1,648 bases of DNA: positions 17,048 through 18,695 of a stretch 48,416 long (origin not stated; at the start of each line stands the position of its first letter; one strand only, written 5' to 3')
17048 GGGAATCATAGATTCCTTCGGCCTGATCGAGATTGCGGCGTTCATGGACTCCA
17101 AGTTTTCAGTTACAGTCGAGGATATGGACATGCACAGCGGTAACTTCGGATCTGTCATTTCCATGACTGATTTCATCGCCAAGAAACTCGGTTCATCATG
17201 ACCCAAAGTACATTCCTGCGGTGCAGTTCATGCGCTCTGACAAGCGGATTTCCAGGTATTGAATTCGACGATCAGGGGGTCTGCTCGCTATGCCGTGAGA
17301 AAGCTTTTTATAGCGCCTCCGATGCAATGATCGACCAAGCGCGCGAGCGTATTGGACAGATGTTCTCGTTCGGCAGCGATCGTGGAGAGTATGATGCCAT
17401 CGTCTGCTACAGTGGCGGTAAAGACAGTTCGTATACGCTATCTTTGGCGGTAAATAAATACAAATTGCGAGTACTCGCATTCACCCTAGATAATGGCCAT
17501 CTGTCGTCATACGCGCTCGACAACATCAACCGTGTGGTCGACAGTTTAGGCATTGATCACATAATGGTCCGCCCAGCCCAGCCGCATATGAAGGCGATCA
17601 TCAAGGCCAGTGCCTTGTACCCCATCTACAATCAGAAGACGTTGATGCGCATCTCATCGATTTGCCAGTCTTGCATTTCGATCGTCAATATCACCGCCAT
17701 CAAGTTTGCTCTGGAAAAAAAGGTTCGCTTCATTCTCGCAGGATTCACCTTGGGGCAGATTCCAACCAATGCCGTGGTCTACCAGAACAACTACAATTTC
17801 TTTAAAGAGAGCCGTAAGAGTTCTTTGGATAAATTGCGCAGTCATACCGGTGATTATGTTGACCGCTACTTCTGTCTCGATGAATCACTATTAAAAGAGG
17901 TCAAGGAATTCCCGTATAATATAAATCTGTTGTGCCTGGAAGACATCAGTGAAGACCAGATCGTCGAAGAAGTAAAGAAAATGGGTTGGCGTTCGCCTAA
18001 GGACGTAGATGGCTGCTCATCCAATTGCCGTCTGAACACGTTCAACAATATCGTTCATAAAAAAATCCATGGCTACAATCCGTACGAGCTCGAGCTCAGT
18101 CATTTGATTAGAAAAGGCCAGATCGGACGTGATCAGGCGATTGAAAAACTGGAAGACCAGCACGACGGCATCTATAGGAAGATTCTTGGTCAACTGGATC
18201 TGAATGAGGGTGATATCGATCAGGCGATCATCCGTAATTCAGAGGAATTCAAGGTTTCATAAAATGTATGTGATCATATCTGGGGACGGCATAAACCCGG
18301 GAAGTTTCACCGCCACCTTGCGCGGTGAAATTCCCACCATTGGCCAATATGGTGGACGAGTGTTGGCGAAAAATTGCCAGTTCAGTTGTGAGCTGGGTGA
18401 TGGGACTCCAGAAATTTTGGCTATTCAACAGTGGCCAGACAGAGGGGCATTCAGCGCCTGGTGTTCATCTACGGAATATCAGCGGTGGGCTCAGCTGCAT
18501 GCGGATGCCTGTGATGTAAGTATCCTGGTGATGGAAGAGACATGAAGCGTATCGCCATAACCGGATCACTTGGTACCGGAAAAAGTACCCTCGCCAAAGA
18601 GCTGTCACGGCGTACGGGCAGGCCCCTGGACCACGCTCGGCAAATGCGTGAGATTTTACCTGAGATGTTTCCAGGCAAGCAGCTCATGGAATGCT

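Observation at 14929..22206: Orphan 7-gene operon: AsnB-like amidotransferase, carrier protein, WbuX-type PP-loop enzyme, DUF1330, P-loop fusion, MFS, porin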

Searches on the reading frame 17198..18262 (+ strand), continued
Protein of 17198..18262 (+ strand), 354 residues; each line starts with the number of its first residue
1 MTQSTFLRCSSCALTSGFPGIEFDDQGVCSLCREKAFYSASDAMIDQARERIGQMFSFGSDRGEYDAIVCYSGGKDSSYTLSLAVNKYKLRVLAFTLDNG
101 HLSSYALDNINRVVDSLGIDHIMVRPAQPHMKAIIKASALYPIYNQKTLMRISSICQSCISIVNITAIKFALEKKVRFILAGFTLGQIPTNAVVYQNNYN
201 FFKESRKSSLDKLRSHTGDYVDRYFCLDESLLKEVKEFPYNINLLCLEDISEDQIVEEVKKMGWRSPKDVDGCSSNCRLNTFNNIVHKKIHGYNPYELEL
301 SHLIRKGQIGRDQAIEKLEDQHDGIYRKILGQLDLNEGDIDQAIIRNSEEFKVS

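Call 63: search_solved_structures(query=A1, max_evalue=10, show_alignments=0)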
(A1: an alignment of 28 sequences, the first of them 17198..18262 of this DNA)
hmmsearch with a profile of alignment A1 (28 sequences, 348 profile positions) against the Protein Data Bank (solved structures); distinct sequences matched with E-value up to 10: 15.
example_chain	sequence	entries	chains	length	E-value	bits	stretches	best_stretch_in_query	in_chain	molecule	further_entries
8wex_A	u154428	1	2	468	4.4e-13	52.3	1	19-136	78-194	N-acetyl sugar amidotransferase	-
8cnz_A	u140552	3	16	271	0.00021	23.7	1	65-125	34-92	NAD_synthase domain-containing protein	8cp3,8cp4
2vxo_A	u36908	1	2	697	0.0041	19.4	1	62-131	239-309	GMP SYNTHASE [GLUTAMINE-HYDROLYZING]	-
6jp9_A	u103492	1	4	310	0.0042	19.4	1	49-133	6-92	GMP synthase [glutamine-hydrolyzing] subunit B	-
3rjz_A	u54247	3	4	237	0.0071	18.7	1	65-95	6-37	N-type ATP pyrophosphatase superfamily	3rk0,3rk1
2pg3_A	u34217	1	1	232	0.013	17.9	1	66-117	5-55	Queuosine biosynthesis protein queC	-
3bl5_A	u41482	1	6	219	0.033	16.5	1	65-125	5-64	Queuosine biosynthesis protein queC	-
2ywb_A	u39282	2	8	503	0.054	15.8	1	51-133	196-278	GMP synthase [glutamine-hydrolyzing]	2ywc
2d13_A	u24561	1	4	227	0.093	15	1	65-91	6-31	hypothetical protein PH1257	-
3e11_A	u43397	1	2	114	0.3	13.3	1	185-233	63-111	predicted zincin-like metalloprotease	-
7mo6_A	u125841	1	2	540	0.6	12.3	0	55-133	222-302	GMP synthase [glutamine-hydrolyzing]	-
7zee_A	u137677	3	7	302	0.73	12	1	193-260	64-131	7-methylguanosine phosphate-specific 5'-nucleotidase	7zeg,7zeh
7xfp_A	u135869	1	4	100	0.88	11.8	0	273-300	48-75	IceA2 protein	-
3tqi_A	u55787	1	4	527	1.3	11.2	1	50-137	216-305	GMP synthase [glutamine-hydrolyzing]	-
1zun_A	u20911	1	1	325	2.1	10.5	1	61-123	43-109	Sulfate adenylyltransferase subunit 2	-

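Call 65: predict_structure(alignment_id=A1)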
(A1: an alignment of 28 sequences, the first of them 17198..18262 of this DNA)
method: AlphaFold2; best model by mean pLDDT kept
length: 354 residues; sequences in the alignment: 28
mean_pLDDT: 85.8   pTM: 0.87
mean pLDDT of the five models: 85.8, 85.6, 85.1, 84.6, 83.8
residues with pLDDT >= 90: 178; 70-90: 135; 50-70: 27; < 50: 14
segments of 3 or more residues with pLDDT < 50: 1-3, 184-191
pLDDT, mean of each block of 10 residues (from residue 1): 67 91 92 67 80 79 84 90 94 95 90 96 96 97 91 91 93 91 52 72 89 97 93 87 84 89 84 70 90 87 80 85 88 96 86 51
secondary structure, 60 per line:
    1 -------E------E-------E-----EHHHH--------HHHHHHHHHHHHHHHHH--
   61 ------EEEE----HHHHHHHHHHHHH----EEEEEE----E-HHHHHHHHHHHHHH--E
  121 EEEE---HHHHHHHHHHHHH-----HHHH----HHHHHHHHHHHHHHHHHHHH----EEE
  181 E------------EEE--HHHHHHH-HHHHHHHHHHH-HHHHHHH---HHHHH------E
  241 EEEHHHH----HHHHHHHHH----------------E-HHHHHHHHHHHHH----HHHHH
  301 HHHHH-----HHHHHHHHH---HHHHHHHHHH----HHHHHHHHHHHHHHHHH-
elements in order: H30-33 H42-58 E67-70 H75-87 E92-97 H104-117 E120-124 H128-140 H146-149 H154-173 E178-181 E194-196 H199-205 H207-217 H219-225 H229-233 E240-243 H244-247 H252-260 H279-291 H296-305 H311-319 H323-332 H337-353

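Call 70: fold_search(model_id=the predicted structure, library=pdb)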
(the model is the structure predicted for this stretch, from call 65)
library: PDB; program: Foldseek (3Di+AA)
matches with E <= 10: 1754; with E <= 0.001: 166
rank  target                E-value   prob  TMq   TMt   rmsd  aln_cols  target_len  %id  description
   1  8wex_B                4.7e-13  1.00  0.66  0.61   5.9       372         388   17  Crystal structure of N-acetyl sugar amidotransferase from Legionella pneumophila (released 2024-05-22)
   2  8wex_A                8.6e-13  1.00  0.65  0.61   6.9       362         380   18  Crystal structure of N-acetyl sugar amidotransferase from Legionella pneumophila (released 2024-05-22)
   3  6scy_A                1.0e-07  1.00  0.36  0.41  15.4       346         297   16  U34-tRNA thiolase NcsA from Methanococcus maripaludis with its [4Fe-4S] cluster (released 2020-08-26)
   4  5ztb_C                1.9e-07  1.00  0.32  0.36  17.0       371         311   14  Structure of Sulfurtransferase (released 2019-06-12)
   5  5ztb_B                2.4e-07  1.00  0.37  0.41  16.5       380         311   14  Structure of Sulfurtransferase (released 2019-06-12)
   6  5ztb_A                2.7e-07  1.00  0.34  0.38  17.4       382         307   14  Structure of Sulfurtransferase (released 2019-06-12)
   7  5b4f                  8.4e-07  1.00  0.37  0.43  16.2       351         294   15  Sulfur Transferase TtuA in complex with iron sulfur cluster (released 2017-05-10)
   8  5b4e                  1.0e-06  1.00  0.38  0.43  17.3       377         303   13  Sulfur Transferase TtuA in complex with iron sulfur cluster and ATP derivative (released 2017-05-03)
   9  1q15_A                1.1e-06  1.00  0.30  0.24  17.8       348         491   15  Carbapenam Synthetase (released 2003-11-04)
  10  5gha_A                1.6e-06  1.00  0.36  0.41  16.8       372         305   14  Sulfur Transferase TtuA in complex with Sulfur Carrier TtuB (released 2017-05-03)
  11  5mkp                  2.7e-06  1.00  0.35  0.40  16.1       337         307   14  Non redox thiolation in transfer RNAs occuring via sulfur activation by a [4Fe-4S] cluster (released 2017-06-14)
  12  5mko_B                2.8e-06  1.00  0.36  0.41  14.6       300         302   14  [2Fe-2S] cluster containing TtuA in complex with AMP. (released 2017-06-14)
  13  8cp4_A                3.9e-06  1.00  0.33  0.44   8.8       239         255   15  [4Fe-4S] cluster containing LarE in complex with AMP (released 2024-01-31)
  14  5mko_A                4.1e-06  1.00  0.35  0.39  14.7       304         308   14  [2Fe-2S] cluster containing TtuA in complex with AMP. (released 2017-06-14)
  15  9kq7_C                4.6e-06  1.00  0.31  0.47  13.1       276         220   12  The structure of the YcfA from Erwinia amylovora bound with ATP (released 2025-10-01)
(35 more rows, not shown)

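Call 74: list_cluster_members(proteins=[L029:9983-11038:+, L047:9983-11032:+, L031:9983-11035:+])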
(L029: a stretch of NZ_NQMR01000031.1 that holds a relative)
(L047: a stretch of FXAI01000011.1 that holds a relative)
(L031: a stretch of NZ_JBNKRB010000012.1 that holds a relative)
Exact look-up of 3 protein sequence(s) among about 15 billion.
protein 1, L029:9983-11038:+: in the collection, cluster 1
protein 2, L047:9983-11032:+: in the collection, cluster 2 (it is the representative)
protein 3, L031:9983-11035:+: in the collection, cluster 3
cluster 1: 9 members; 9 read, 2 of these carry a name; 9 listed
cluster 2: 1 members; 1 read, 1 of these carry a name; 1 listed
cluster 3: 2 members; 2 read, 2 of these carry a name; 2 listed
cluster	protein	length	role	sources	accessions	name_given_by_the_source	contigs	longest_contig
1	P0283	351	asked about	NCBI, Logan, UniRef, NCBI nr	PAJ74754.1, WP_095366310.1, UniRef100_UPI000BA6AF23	hypothetical protein CJF42_08715 [Pseudoalteromonas sp. NBT06-2] | phosphoadenosine phosphosulfate reductase domain-containing protein n=1 ... | phosphoadenosine phosphosulfate reductase family protein [Pseudoalteromonas sp. NBT06-2]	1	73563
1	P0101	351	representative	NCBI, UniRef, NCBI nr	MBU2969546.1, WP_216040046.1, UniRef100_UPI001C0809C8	hypothetical protein KO527_09340 [Pseudoalteromonas sp. C2R02] | phosphoadenosine phosphosulfate reductase domain-containing protein n=1 ... | phosphoadenosine phosphosulfate reductase family protein [Pseudoalteromonas sp. C2R02]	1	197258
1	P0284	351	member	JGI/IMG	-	-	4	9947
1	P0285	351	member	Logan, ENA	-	-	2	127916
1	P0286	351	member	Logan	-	-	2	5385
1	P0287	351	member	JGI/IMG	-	-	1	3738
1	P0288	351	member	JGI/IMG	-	-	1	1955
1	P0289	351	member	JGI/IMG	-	-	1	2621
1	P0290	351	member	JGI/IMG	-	-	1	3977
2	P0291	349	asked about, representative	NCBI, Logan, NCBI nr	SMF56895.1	hypothetical protein SAMN02745866_03653 [Alteromonadaceae bacterium Bs31]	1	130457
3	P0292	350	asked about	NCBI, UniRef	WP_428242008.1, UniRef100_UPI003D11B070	hypothetical protein [Gynuella sp.] | hypothetical protein n=1 Tax=Gynuella sp. TaxID=2969146 RepID=UPI003D11B070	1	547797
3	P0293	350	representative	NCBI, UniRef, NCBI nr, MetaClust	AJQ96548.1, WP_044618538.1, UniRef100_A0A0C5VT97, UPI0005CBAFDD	hypothetical protein [Gynuella sunshinyii] | ATP-utilizing enzyme of the PP-loop superfamily n=1 Tax=Gynuella sunshinyii YC6258 ... | status=active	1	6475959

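Call 97: search_protein_families(library=pfam, proteins=[L030:6606-7463:-, L034:14334-15203:+, L052:19833-20939:+, L041:5802-6557:-, L018:2768-3883:+, L040:15767-16951:-, L064:6205-7506:-, L034:3863-4654:+, L015:4379-5830:+, L034:7217-7573:+], max_evalue=0.001)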
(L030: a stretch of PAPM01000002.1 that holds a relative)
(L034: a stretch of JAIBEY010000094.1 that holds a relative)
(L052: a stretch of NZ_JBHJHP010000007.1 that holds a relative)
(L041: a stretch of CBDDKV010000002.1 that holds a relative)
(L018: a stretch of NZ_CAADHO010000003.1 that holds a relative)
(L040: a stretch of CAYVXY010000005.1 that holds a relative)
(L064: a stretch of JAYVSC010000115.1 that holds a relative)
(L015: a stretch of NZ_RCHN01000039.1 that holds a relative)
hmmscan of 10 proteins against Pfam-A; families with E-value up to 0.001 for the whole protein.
L030:6606-7463:- (285 aa): 7 families
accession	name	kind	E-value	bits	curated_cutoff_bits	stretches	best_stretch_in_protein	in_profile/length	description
PF02230.22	Abhydrolase_2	-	7.6e-09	36.2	23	1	130-265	64-201/217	Phospholipase/Carboxylesterase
PF00326.27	Peptidase_S9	-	1e-08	35.4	22.6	1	160-211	49-100/213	Prolyl oligopeptidase family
PF01738.24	DLH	-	8.8e-06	25.9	21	1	169-263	90-186/217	Dienelactone hydrolase family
PF20434.5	BD-FAE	-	1.6e-05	25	26.8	0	153-186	67-100/215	BD-FAE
PF12740.14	PETase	-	5.6e-05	23.1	28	1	171-265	121-213/263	PET hydrolase-like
PF12146.15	Hydrolase_4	-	0.00029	20.6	27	0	220-264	191-233/239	Serine aminopeptidase, S33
PF00756.26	Esterase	-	0.00063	20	22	1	60-210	5-150/251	Putative esterase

L034:14334-15203:+ (289 aa): 2 families
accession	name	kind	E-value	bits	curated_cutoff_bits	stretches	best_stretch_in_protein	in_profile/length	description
PF13489.12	Methyltransf_23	-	2.7e-07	30.9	27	1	55-254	26-162/164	Methyltransferase domain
PF08241.18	Methyltransf_11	-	0.00018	22.5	21.2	1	88-139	44-93/95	Methyltransferase domain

L052:19833-20939:+ (369 aa): 1 family
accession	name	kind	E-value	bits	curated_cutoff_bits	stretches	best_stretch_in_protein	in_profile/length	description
PF02706.20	Wzz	-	2.9e-09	37.5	25.5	1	13-106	2-91/91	Chain length determinant protein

L041:5802-6557:- (251 aa): 2 families
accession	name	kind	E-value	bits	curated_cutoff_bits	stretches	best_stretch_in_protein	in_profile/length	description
PF01648.25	ACPS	-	2.7e-14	53.6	25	1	127-200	2-79/111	4'-phosphopantetheinyl transferase superfamily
PF22624.1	AASDHPPT_N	-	4.8e-09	36.8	27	1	37-118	9-96/100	4'-phosphopantetheinyl transferase, N-terminal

L018:2768-3883:+ (371 aa): 7 families
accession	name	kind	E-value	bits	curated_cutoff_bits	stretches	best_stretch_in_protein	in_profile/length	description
PF13692.12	Glyco_trans_1_4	-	1.2e-34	120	27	1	190-326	3-140/142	Glycosyl transferases group 1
PF00534.26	Glycos_transf_1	-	1.4e-30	106.5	26.4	1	186-335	13-165/172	Glycosyl transferases group 1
PF13439.12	Glyco_transf_4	-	1.1e-24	87.8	28.5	1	15-176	3-168/170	Glycosyltransferase Family 4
PF13579.12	Glyco_trans_4_4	-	2.8e-17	64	29.7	1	15-173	2-158/158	Glycosyl transferase 4-like domain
PF13524.12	Glyco_trans_1_2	-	1.2e-11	45.1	25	1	211-356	7-142/144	Glycosyl transferase-like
PF13477.12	Glyco_trans_4_2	-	4.3e-08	33.8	23.4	1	17-124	10-118/139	Glycosyl transferase 4-like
PF20706.3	GT4-conflict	-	8.2e-08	32.1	26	1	143-357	148-369/385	Family 4 Glycosyltransferase in conflict systems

L040:15767-16951:- (394 aa): 1 family
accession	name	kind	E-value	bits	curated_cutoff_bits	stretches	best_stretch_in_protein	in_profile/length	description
PF01757.29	Acyl_transf_3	-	1.1e-11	44.9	31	1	25-376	3-323/326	Acyltransferase domain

L064:6205-7506:- (433 aa): 2 families
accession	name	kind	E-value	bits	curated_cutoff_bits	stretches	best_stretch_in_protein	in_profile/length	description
PF02397.22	Bac_transf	-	6.2e-54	182.7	27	1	201-392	1-178/179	Bacterial sugar transferase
PF16963.10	PelD_GGDEF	-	0.00069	19.9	27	0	70-139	10-82/125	PelD GGDEF domain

L034:3863-4654:+ (263 aa): 3 families
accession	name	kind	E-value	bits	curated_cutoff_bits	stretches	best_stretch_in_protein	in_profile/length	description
PF02563.21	Poly_export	-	6.5e-18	65.1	28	1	46-147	4-76/77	Polysaccharide biosynthesis/export protein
PF22461.2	SLBB_2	-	7.8e-12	45.6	27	1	151-230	2-79/79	SLBB domain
PF10531.15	SLBB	-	1.2e-06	28.7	27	1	151-203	1-51/55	SLBB domain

L015:4379-5830:+ (483 aa): 2 families
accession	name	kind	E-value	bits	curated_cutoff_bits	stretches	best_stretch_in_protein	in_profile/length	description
PF13440.11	Polysacc_synt_3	-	2.6e-42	145.5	23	1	30-319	1-289/293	Polysaccharide biosynthesis protein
PF01943.22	Polysacc_synt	-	1.7e-21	77.3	28.2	1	6-272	1-272/274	Polysaccharide biosynthesis protein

L034:7217-7573:+ (118 aa): 2 families
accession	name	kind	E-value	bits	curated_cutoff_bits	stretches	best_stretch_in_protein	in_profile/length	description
PF08282.18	Hydrolase_3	-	0.00056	20.1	20.9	1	3-71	1-62/255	haloacid dehalogenase-like hydrolase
PF13344.12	Hydrolase_6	-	0.00083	19.8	27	0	3-65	1-58/101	Haloacid dehalogenase-like hydrolase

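Call 109: search_protein_families(library=padloc, proteins=[window:17198-18262:+], max_evalue=0.001)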
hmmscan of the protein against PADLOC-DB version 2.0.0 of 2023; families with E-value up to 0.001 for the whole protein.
window:17198-18262:+ (354 aa): 0 families

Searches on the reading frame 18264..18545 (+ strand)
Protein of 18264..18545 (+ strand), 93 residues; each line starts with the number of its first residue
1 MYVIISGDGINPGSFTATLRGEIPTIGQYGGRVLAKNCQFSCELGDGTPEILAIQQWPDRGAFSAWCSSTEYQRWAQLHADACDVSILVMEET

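Call 4: search_protein_families(library=pfam, proteins=[window:18264-18545:+], max_evalue=0.01)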
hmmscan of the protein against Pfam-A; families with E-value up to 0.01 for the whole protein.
window:18264-18545:+ (93 aa): 2 families
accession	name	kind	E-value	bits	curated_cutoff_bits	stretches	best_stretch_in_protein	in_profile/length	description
PF07045.17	DUF1330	-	2.4e-09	37.9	23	1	23-92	24-93/94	Domain of unknown function (DUF1330)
PF03992.22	ABM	-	0.0046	17.5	23.1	1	50-77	50-77/78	Antibiotic biosynthesis monooxygenase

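Call 5: search_protein_families(library=ncbifam, proteins=[window:18264-18545:+], max_evalue=0.01)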
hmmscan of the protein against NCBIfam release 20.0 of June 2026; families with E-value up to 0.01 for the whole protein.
window:18264-18545:+ (93 aa): 0 families

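Call 109: search_protein_families(library=padloc, proteins=[window:18264-18545:+], max_evalue=0.001)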
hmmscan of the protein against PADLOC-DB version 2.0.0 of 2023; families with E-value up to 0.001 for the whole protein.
window:18264-18545:+ (93 aa): 0 families
